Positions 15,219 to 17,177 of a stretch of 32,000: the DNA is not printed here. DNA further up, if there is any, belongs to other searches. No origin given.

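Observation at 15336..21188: Duplicated two-gene envelope cassette (polytopic membrane protein + CXXCH/beta-propeller lipoprotein) splitting a xylan PUL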

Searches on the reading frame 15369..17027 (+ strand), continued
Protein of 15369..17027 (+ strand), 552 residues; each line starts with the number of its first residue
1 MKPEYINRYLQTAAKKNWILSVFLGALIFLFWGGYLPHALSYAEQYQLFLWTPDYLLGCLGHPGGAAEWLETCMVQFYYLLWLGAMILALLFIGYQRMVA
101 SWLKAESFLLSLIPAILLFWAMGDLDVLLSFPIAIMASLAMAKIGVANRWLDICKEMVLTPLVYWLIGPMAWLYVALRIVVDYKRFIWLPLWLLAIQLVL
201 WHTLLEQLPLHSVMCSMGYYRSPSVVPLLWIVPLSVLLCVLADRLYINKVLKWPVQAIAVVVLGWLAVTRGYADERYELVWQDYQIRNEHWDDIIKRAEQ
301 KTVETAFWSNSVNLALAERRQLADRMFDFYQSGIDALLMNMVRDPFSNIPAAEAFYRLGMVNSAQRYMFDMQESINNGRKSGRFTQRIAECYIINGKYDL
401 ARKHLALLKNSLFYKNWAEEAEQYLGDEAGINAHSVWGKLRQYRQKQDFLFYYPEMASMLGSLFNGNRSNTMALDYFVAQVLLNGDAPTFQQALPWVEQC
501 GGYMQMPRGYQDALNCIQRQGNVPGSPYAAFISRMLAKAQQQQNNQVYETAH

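Call 56: list_cluster_members(proteins=[window:15369-17027:+, window:17011-18495:+, window:18505-19728:+, window:19740-21188:+])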
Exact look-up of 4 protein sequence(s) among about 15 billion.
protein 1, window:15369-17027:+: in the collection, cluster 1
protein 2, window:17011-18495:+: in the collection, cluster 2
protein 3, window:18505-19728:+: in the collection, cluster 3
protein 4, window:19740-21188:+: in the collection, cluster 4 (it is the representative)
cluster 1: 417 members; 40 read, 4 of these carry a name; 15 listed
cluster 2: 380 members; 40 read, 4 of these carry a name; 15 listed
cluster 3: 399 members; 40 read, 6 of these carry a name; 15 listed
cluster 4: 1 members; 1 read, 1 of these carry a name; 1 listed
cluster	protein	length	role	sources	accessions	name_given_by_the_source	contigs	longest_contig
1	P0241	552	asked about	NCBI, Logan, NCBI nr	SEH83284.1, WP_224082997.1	DUF6057 family protein [Xylanibacter ruminicola]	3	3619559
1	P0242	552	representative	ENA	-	-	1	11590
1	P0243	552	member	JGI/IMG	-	hypothetical protein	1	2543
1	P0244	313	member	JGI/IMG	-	hypothetical protein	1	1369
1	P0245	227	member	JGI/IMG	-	hypothetical protein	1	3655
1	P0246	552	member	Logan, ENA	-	-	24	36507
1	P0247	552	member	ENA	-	-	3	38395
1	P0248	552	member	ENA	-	-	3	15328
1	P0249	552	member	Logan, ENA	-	-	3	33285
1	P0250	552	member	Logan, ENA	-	-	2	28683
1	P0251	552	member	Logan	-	-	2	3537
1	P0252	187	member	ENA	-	-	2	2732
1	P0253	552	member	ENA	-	-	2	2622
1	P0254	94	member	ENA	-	-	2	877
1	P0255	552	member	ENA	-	-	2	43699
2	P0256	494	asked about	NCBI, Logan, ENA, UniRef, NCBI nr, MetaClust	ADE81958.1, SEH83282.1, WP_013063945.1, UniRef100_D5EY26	TolB family protein [Xylanibacter ruminicola] | WD40-like Beta Propeller Repeat n=2 Tax=Xylanibacter ruminicola TaxID=839 ... | PD40 domain-containing protein [Xylanibacter ruminicola]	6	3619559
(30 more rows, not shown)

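Call 74: search_protein_families(library=padloc, proteins=[window:15369-17027:+], max_evalue=0.01)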
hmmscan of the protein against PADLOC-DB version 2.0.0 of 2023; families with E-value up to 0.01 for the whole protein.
window:15369-17027:+ (552 aa): 0 families
